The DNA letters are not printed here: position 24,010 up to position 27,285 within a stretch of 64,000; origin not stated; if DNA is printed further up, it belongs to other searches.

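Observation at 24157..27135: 992-aa outer-membrane protein: C45 Ntn-hydrolase + alpha/beta-hydrolase passengers fused to an Omp85-type beta-barrel (type Vd-like, non-patatin)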

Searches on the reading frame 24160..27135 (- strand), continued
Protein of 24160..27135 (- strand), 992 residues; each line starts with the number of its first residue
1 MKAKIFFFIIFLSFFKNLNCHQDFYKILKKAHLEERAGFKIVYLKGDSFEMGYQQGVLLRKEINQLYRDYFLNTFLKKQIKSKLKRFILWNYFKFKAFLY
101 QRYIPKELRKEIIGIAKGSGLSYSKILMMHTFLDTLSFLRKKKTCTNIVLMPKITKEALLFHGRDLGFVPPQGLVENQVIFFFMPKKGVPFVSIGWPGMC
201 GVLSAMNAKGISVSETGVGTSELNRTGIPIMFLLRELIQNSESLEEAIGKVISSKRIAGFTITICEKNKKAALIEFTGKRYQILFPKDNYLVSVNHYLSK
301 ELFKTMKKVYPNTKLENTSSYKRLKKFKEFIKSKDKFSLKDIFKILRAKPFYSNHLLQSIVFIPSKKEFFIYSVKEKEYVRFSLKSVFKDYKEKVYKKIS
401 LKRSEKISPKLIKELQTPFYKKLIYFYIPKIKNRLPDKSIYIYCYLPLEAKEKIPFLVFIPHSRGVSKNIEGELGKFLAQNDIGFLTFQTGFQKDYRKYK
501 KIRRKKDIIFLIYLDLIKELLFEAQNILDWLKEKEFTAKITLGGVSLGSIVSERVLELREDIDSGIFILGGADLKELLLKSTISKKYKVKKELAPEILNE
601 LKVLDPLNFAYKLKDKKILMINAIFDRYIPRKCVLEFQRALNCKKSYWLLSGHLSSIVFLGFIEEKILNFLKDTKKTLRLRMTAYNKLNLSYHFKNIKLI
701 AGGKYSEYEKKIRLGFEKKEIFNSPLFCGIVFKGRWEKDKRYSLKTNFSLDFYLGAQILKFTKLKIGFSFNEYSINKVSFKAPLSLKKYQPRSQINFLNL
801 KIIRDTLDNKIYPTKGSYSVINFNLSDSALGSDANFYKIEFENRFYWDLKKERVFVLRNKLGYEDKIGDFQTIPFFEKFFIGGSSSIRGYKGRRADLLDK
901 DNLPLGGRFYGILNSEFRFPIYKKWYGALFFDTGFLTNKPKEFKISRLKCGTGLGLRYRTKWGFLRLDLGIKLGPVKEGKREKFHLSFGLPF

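Call 35: search_protein_families(library=pfam, proteins=[P0013, P0014, P0016, P0018, P0015, P0017, P0023, P0031, P0042, P0020], max_evalue=0.001)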
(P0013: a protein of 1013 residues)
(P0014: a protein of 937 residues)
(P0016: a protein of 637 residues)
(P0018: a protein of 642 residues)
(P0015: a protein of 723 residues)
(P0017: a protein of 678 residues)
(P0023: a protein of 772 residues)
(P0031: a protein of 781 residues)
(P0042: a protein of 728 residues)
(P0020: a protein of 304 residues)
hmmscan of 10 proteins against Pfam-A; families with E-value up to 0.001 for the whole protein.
P0013 (1013 aa): 5 families
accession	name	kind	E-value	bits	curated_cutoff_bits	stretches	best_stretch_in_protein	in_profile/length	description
PF01103.29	Omp85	-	1.2e-45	156.9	24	1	713-1012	1-324/325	Omp85 superfamily domain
PF03417.21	AAT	-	5.6e-17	62.6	23.2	1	177-372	26-222/225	Acyl-coenzyme A:6-aminopenicillanic acid acyl-transferase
PF00326.27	Peptidase_S9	-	4.5e-05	23.5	22.6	1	534-657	51-173/213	Prolyl oligopeptidase family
PF03959.19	FSH1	-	9.5e-05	22.6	21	1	500-667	65-200/211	Serine hydrolase (FSH1)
PF01738.24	DLH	-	0.00014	22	21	1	452-579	7-129/217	Dienelactone hydrolase family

P0014 (937 aa): 6 families
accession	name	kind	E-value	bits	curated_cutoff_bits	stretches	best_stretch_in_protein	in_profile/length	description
PF01103.29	Omp85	-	3.5e-49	168.5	24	1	631-935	6-323/325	Omp85 superfamily domain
PF00326.27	Peptidase_S9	-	2.6e-08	34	22.6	1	445-569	51-173/213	Prolyl oligopeptidase family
PF01738.24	DLH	-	9.9e-06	25.7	21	1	362-490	6-129/217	Dienelactone hydrolase family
PF02129.25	Peptidase_S15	-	1.2e-05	25.6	23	0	446-499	84-138/262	X-Pro dipeptidyl-peptidase (S15 family)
PF08840.17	BAAT_C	-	3.3e-05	24.5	20.9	1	445-492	9-56/210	BAAT / Acyl-CoA thioester hydrolase C terminal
PF03417.21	AAT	-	5.7e-05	23.3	23.2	1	180-266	28-113/225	Acyl-coenzyme A:6-aminopenicillanic acid acyl-transferase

P0016 (637 aa): 3 families
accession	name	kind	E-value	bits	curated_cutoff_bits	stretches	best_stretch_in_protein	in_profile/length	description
PF01103.29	Omp85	-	1.9e-44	153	24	1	339-634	1-322/325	Omp85 superfamily domain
PF05448.18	AXE1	-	4.9e-07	29.3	21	1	49-260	51-271/321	Acetyl xylan esterase (AXE1)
PF00326.27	Peptidase_S9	-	0.0005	20.1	22.6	1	160-280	51-172/213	Prolyl oligopeptidase family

P0018 (642 aa): 4 families
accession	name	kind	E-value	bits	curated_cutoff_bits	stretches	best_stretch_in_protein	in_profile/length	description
PF01103.29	Omp85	-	5.8e-45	154.6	24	1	384-640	49-323/325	Omp85 superfamily domain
PF01738.24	DLH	-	2.5e-08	34.2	21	1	74-277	6-168/217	Dienelactone hydrolase family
PF00326.27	Peptidase_S9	-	2.9e-05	24.1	22.6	1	158-280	52-172/213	Prolyl oligopeptidase family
PF02129.25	Peptidase_S15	-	0.0002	21.6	23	0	155-211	81-138/262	X-Pro dipeptidyl-peptidase (S15 family)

P0015 (723 aa): 4 families
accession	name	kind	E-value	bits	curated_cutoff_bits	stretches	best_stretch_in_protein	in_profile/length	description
PF01738.24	DLH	-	3.8e-09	36.9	21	1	466-591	6-129/217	Dienelactone hydrolase family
PF05448.18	AXE1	-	1.4e-08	34.3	21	1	415-588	19-205/321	Acetyl xylan esterase (AXE1)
PF03417.21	AAT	-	2.9e-08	34.1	23.2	1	210-364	42-186/225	Acyl-coenzyme A:6-aminopenicillanic acid acyl-transferase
PF02129.25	Peptidase_S15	-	1.8e-05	25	23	0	465-600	9-138/262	X-Pro dipeptidyl-peptidase (S15 family)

P0017 (678 aa): 3 families
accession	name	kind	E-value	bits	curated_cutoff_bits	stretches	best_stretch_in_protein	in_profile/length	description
PF03417.21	AAT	-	1.5e-15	57.9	23.2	1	131-351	8-218/225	Acyl-coenzyme A:6-aminopenicillanic acid acyl-transferase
PF02129.25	Peptidase_S15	-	1.3e-08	35.3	23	0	590-648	199-256/262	X-Pro dipeptidyl-peptidase (S15 family)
PF09752.15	ABHD18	-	0.00012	21.8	21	0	384-554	26-196/351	Alpha/beta hydrolase domain containing 18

P0023 (772 aa): 2 families
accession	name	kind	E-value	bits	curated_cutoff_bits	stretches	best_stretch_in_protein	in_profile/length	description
PF03417.21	AAT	-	1e-12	48.7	23.2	1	195-329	33-156/225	Acyl-coenzyme A:6-aminopenicillanic acid acyl-transferase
PF09752.15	ABHD18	-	1.2e-08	35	21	1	489-627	51-194/351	Alpha/beta hydrolase domain containing 18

P0031 (781 aa): 6 families
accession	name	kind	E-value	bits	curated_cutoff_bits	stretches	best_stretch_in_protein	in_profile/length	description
PF03417.21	AAT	-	3.3e-13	50.3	23.2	1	174-364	21-189/225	Acyl-coenzyme A:6-aminopenicillanic acid acyl-transferase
PF12697.13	Abhydrolase_6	-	8.4e-06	27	26.3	1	550-671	2-94/217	Alpha/beta hydrolase family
PF01738.24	DLH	-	4.4e-05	23.6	21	1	539-665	6-129/217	Dienelactone hydrolase family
PF00326.27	Peptidase_S9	-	5.5e-05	23.2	22.6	1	614-739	45-168/213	Prolyl oligopeptidase family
PF00561.26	Abhydrolase_1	-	0.00021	21.5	25.8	0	550-670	4-103/245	alpha/beta hydrolase fold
PF05448.18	AXE1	-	0.00032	20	21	1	610-673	153-217/321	Acetyl xylan esterase (AXE1)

P0042 (728 aa): 2 families
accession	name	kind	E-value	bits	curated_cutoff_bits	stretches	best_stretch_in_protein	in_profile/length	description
PF03417.21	AAT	-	4.2e-09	36.9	23.2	1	166-277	4-111/225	Acyl-coenzyme A:6-aminopenicillanic acid acyl-transferase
PF09752.15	ABHD18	-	1e-07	31.9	21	1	456-606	39-194/351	Alpha/beta hydrolase domain containing 18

P0020 (304 aa): 1 family
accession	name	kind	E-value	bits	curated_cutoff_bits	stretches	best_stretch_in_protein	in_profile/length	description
PF01103.29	Omp85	-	2.9e-46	158.9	24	1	36-302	39-323/325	Omp85 superfamily domain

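Call 58: find_encoding_contigs(protein=P0013, flank=8000, max_places=3)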
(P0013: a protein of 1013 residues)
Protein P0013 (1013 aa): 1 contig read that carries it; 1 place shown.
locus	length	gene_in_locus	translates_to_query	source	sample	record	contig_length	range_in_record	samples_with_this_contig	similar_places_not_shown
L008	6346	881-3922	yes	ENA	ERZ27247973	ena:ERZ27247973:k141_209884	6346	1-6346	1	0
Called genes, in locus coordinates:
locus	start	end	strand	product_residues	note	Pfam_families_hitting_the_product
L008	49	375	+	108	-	-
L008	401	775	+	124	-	-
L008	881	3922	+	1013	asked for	PF03417:AAT, PF00326:Peptidase_S9 (faint), PF01103:Omp85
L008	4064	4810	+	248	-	PF04191:PEMT, PF04140:ICMT (weak)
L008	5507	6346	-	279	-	?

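Call 59: find_encoding_contigs(protein=P0016, flank=8000, max_places=3)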
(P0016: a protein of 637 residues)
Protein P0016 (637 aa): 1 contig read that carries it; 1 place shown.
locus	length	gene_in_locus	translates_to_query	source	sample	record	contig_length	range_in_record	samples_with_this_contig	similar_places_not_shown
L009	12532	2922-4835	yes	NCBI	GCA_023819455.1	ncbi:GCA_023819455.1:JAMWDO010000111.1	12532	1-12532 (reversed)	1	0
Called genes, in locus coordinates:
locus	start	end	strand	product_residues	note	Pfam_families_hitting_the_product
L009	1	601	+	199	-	PF04208:MtrA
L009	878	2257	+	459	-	PF02585:PIG-L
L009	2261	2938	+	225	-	PF00583:Acetyltransf_1, PF13673:Acetyltransf_10 (faint), PF13508:Acetyltransf_7 (weak)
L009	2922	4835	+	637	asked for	PF05448:AXE1 (weak), PF01103:Omp85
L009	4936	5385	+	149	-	PF00583:Acetyltransf_1, PF13673:Acetyltransf_10, PF13508:Acetyltransf_7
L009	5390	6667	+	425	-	PF00330:Aconitase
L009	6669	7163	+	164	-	PF06434:Aconitase_2_N (faint), PF00694:Aconitase_C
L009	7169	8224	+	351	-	PF00180:Iso_dh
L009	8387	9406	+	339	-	PF01118:Semialdhyde_dh, PF02774:Semialdhyde_dhC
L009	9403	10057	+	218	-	PF00209:SNF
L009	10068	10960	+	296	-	PF00209:SNF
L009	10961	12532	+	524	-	PF02517:Rce1-like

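Call 60: find_encoding_contigs(protein=P0014, flank=8000, max_places=3)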
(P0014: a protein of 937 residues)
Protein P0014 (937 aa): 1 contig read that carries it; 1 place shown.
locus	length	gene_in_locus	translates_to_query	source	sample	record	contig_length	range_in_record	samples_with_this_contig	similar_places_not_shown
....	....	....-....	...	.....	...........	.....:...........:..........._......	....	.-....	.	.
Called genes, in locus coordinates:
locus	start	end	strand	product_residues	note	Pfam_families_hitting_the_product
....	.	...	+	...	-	?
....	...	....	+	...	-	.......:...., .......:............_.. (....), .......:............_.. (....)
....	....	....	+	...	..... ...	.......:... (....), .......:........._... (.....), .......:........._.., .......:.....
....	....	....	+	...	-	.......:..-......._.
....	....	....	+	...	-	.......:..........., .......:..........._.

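Call 61: find_encoding_contigs(protein=P0018, flank=8000, max_places=3)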
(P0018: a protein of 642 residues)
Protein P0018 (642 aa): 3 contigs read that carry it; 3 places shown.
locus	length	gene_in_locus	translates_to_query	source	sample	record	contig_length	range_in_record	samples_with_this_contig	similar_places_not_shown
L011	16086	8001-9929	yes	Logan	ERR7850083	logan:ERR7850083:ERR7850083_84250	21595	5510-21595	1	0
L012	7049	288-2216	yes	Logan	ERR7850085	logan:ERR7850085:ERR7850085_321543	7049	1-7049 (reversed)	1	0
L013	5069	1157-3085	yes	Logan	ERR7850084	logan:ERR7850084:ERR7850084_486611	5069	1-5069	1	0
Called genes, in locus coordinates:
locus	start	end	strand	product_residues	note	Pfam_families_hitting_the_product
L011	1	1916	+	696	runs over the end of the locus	PF00027:cNMP_binding, PF13614:AAA_31 (faint), PF01734:Patatin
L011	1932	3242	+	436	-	PF00890:FAD_binding_2 (weak), PF01266:DAO, PF01494:FAD_binding_3, PF01946:Thi4, PF03486:HI0933_like, PF12831:FAD_oxidored, PF13450:NAD_binding_8, PF26311:ETF-QO_FixC_C, +5 more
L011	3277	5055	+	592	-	PF00501:AMP-binding, PF23562:AMP-binding_C_3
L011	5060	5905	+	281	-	PF02129:Peptidase_S15 (faint), PF01738:DLH (faint), PF00561:Abhydrolase_1, PF12146:Hydrolase_4, PF20408:Abhydrolase_11 (faint), PF12697:Abhydrolase_6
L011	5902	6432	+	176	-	PF01551:Peptidase_M23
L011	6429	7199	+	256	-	PF01435:Peptidase_M48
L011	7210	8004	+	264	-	PF01135:PCMT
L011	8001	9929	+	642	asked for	PF01738:DLH, PF00326:Peptidase_S9 (faint), PF01103:Omp85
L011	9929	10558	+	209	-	PF02578:Cu-oxidase_4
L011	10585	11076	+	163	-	PF00149:Metallophos, PF12850:Metallophos_2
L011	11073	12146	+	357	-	PF04015:DUF362, PF12797:Fer4_2 (faint), PF14697:Fer4_21 (weak), PF00037:Fer4, PF12837:Fer4_6 (weak), PF13237:Fer4_10, PF12838:Fer4_7, PF13187:Fer4_9, +1 more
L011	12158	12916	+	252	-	PF01975:SurE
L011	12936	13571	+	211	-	-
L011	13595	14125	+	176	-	PF14385:DUF4416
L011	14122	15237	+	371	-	PF16491:Peptidase_M48_N, PF05569:Peptidase_M56 (weak), PF01435:Peptidase_M48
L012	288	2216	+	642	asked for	PF01738:DLH, PF00326:Peptidase_S9 (faint), PF01103:Omp85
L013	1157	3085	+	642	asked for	PF01738:DLH, PF00326:Peptidase_S9 (faint), PF01103:Omp85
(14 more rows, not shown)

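Call 62: predict_structure(alignment_id=A2)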
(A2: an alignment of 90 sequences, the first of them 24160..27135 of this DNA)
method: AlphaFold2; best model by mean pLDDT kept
length: 992 residues; sequences in the alignment: 90
mean_pLDDT: 90.7   pTM: 0.83
mean pLDDT of the five models: 90.7, 90.5, 90.0, 89.2, 88.3
residues with pLDDT >= 90: 710; 70-90: 240; 50-70: 31; < 50: 11
segments of 3 or more residues with pLDDT < 50: 676-678, 682-686
pLDDT, mean of each block of 10 residues (from residue 1): 68 65 88 97 98 98 95 84 91 95 97 98 97 84 89 98 92 90 96 97 97 95 95 98 93 95 96 97 96 94 89 84 94 97 95 91 98 96 94 73 85 96 96 92 94 93 94 95 97 89 80 93 96 92 97 95 96 87 74 81 90 94 94 92 90 93 92 61 53 81 83 92 94 94 94 92 95 94 86 94 90 90 96 96 95 93 92 89 86 86 92 96 94 95 92 93 87 82 83 56
secondary structure, 60 per line:
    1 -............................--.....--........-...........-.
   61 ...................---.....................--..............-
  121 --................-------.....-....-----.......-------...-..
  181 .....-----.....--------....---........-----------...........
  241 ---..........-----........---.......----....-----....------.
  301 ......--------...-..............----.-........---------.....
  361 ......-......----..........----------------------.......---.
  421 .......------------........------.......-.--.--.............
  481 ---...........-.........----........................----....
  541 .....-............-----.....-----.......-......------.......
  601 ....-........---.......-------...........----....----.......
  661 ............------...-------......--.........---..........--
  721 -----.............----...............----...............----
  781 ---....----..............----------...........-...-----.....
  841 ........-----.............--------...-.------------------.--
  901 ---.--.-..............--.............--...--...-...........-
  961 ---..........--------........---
elements in order (helices of 4 or more, strands of 3 or more residues): H2-29 E32-36 E39-46 H48-58 H60-79 H83-103 H106-119 H123-138 E146-150 E161-167 E179-185 E191-195 E204-207 E211-218 H230-240 H244-253 E259-266 E270-276 E281-284 E290-293 H300-306 H319-332 H339-346 E356-363 E368-373 E378-383 H384-387 E410-416 E420-427 E440-447 E454-460 H468-480 E484-490 H491-494 H496-504 H509-532 E537-545 H547-558 E564-568 H574-580 H582-587 H594-604 H606-613 E617-623 H631-641 E646-649 H654-672 E679-681 E689-694 E697-705 E709-718 E726-738 E743-757 E762-776 H784-787 E792-805 E816-826 E836-848 E854-866 E909-922 E925-937 E949-959 E964-973 E982-989
